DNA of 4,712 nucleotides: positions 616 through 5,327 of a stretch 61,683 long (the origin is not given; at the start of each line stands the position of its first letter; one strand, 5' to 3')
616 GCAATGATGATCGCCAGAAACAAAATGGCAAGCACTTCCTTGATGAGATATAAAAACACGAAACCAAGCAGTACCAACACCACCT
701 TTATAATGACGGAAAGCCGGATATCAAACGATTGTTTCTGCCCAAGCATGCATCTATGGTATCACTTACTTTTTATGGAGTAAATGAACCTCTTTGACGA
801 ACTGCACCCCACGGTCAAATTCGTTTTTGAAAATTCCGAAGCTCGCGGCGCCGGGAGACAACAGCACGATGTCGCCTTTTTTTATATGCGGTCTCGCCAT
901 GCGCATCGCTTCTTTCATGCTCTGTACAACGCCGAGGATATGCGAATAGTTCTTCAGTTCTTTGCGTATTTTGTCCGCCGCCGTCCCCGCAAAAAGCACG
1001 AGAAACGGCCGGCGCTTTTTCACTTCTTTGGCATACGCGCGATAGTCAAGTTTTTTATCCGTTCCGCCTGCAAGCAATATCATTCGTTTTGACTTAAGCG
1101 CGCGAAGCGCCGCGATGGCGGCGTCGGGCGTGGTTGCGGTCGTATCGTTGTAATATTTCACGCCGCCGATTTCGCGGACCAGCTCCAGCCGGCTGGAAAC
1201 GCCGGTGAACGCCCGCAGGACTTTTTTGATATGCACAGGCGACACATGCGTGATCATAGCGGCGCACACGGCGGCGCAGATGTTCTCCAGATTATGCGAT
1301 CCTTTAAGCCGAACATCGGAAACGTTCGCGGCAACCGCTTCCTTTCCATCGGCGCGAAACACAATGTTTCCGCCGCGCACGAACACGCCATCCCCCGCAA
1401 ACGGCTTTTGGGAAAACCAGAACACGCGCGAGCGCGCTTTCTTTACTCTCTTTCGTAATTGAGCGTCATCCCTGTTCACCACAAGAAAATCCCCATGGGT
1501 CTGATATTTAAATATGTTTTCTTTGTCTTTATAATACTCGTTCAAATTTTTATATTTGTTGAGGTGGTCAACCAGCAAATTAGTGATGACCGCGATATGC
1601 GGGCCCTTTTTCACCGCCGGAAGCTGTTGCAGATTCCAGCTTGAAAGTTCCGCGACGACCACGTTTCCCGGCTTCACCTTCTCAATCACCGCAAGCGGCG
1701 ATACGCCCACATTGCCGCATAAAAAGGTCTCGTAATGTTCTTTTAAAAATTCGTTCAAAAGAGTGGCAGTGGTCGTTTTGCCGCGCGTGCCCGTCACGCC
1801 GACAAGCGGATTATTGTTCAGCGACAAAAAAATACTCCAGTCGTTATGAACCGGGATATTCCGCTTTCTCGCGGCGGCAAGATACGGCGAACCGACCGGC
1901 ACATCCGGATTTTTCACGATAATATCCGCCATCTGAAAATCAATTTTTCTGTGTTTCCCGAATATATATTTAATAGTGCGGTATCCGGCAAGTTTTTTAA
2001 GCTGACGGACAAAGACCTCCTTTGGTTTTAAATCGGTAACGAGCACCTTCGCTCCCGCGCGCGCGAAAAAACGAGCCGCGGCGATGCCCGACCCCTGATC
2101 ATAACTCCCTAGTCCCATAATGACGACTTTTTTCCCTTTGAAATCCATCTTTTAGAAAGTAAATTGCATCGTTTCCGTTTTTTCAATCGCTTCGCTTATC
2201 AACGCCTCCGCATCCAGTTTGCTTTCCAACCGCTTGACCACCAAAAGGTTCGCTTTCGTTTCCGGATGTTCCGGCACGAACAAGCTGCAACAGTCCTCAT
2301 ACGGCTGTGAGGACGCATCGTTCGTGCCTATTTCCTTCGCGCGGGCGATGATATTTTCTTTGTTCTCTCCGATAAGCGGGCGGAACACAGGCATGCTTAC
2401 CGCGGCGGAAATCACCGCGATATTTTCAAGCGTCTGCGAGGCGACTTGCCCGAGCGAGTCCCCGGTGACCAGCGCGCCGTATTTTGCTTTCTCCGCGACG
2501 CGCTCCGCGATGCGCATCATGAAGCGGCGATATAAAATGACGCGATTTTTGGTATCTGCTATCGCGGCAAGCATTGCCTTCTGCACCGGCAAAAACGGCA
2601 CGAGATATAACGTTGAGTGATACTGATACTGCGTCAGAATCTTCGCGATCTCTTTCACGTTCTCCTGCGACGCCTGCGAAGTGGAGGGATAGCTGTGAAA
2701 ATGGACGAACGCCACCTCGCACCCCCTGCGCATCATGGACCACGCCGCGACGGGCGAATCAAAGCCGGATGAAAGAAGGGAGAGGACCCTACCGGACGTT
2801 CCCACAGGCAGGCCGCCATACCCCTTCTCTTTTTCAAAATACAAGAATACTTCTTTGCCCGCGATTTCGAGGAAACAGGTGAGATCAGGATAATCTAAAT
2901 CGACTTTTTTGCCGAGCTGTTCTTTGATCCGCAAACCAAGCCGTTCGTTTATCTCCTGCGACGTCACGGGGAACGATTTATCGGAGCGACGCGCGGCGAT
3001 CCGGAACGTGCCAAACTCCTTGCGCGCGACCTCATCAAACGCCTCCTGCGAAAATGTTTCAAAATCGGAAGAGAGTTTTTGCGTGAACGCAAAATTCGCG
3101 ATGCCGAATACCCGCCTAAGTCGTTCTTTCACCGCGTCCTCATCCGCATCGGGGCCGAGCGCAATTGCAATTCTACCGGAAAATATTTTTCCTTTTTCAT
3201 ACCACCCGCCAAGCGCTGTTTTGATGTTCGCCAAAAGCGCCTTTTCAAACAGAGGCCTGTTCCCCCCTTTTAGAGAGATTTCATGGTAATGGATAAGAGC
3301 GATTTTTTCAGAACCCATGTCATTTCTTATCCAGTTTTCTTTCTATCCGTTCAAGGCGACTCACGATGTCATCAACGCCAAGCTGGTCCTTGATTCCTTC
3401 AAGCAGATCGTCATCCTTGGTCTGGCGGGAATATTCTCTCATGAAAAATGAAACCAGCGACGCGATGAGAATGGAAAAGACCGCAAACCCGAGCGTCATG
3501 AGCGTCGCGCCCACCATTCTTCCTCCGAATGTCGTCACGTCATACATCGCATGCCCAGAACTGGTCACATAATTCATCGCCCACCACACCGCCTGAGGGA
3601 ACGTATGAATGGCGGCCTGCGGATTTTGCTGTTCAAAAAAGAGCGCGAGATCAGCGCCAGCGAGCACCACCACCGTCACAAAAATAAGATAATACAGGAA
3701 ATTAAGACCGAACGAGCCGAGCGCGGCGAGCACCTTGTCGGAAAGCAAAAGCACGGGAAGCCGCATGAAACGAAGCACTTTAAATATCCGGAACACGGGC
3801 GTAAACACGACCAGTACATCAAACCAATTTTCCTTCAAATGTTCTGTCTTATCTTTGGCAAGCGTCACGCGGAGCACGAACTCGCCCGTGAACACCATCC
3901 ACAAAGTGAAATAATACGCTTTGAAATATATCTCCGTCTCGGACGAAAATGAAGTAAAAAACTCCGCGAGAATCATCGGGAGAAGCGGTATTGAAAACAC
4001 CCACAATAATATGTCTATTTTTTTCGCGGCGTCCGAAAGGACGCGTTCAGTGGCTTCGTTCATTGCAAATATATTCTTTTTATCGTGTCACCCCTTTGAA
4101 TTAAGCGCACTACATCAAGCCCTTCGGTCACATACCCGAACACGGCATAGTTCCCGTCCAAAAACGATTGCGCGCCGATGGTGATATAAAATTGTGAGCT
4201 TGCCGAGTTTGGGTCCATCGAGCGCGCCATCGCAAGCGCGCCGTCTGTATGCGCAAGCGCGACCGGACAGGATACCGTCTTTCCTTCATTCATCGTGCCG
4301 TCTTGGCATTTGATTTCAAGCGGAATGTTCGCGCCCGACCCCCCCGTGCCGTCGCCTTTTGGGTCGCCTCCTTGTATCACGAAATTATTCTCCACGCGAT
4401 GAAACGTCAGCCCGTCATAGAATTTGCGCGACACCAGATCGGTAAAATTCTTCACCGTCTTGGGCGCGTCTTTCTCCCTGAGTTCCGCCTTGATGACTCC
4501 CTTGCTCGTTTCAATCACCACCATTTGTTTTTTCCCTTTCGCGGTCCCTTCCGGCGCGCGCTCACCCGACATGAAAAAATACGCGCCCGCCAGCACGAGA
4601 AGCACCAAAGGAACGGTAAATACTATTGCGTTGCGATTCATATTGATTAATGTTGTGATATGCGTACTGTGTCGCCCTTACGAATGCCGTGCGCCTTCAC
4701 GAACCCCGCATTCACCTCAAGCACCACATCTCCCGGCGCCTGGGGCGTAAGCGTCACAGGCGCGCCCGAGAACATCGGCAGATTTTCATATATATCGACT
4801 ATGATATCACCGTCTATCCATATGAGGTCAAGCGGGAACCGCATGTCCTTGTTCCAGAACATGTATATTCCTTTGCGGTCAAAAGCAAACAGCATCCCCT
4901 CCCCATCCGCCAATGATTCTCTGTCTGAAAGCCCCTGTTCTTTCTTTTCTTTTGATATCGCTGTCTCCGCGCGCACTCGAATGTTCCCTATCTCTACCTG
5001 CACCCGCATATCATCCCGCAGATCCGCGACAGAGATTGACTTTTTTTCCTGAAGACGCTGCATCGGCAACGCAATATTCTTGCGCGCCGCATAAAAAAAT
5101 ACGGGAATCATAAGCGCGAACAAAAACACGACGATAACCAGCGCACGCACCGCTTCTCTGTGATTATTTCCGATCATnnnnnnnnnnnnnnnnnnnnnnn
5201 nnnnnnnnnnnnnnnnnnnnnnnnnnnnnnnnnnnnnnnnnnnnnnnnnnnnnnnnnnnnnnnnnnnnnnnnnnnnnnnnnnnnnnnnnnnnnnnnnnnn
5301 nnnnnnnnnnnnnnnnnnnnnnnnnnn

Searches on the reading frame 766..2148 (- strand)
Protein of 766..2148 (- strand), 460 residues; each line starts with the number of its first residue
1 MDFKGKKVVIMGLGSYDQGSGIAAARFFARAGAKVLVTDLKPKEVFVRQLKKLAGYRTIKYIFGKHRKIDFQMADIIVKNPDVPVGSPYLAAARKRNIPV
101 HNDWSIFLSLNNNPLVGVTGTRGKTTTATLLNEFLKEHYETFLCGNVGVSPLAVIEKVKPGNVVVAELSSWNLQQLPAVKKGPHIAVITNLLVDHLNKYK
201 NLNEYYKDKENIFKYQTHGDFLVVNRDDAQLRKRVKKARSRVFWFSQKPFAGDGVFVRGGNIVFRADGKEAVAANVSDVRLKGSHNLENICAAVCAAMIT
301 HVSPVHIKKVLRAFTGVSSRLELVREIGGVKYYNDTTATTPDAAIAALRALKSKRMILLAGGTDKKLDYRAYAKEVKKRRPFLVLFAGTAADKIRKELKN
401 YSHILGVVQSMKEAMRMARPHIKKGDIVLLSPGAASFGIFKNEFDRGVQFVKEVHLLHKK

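Call 62: search_protein_families(library=pfam, proteins=[window:766-2148:-], max_evalue=0.0001)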
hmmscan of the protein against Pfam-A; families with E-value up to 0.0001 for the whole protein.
window:766-2148:- (460 aa): 3 families
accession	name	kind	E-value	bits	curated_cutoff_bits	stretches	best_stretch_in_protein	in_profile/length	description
PF08245.18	Mur_ligase_M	-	5.6e-29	102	24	1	118-297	1-200/200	Mur ligase middle domain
PF02875.26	Mur_ligase_C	-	7e-15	56.4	28.4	1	320-432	2-125/127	Mur ligase, glutamate ligase domain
PF21799.2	MurD-like_N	-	2.2e-10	41.1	27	1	6-100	1-86/88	Mur ligase MurD-like, N-terminal domain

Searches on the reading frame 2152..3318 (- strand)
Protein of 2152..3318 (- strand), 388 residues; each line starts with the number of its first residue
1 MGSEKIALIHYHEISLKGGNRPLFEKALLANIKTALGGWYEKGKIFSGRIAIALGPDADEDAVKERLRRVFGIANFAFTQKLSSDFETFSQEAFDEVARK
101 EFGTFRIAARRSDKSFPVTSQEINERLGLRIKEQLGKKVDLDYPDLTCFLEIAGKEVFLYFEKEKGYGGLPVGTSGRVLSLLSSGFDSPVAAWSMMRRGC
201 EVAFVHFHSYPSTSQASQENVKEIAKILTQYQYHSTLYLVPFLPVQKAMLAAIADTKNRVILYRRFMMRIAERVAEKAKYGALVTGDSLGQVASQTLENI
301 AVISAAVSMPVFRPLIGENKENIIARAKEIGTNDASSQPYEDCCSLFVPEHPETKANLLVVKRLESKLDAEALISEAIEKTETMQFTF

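Call 62: search_protein_families(library=pfam, proteins=[window:2152-3318:-], max_evalue=0.0001)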
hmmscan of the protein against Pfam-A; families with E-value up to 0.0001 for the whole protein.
window:2152-3318:- (388 aa): 4 families
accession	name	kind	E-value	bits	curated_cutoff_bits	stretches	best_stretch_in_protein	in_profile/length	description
PF02568.20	ThiI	-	1.7e-70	237.1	20.5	1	173-369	1-196/197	Thiamine biosynthesis protein (ThiI)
PF22025.1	ThiI_fer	-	3e-16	60.1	25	1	8-76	3-71/72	ThiI ferredoxin-like domain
PF02926.22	THUMP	-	1.8e-12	47.9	20.6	1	91-161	12-83/84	THUMP domain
PF06508.19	QueC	-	2.7e-05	24.2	22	0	178-229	2-52/210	Queuosine biosynthesis protein QueC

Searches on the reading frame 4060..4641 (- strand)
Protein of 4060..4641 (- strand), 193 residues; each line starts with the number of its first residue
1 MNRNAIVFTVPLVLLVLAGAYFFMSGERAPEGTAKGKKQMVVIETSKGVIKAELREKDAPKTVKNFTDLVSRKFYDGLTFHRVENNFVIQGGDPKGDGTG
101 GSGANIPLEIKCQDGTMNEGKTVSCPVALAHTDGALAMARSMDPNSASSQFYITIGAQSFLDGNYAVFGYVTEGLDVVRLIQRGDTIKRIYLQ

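Call 63: search_protein_families(library=pfam, proteins=[window:4060-4641:-], max_evalue=0.0001)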
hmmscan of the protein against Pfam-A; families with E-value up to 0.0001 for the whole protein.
window:4060-4641:- (193 aa): 1 family
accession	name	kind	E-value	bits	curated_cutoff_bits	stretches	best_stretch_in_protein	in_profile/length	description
PF00160.26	Pro_isomerase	-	1.8e-44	152.2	21.7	1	41-186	2-142/159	Cyclophilin type peptidyl-prolyl cis-trans isomerase/CLD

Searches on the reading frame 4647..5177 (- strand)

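Call 63: search_protein_families(library=pfam, proteins=[window:4647-5177:-], max_evalue=0.0001)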
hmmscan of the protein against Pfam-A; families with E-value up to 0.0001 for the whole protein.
window:4647-5177:- (176 aa): 1 family
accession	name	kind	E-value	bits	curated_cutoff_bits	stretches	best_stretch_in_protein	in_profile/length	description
PF02643.20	DUF192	-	1.6e-26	92.7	27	1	69-173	2-96/96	Uncharacterized ACR, COG1430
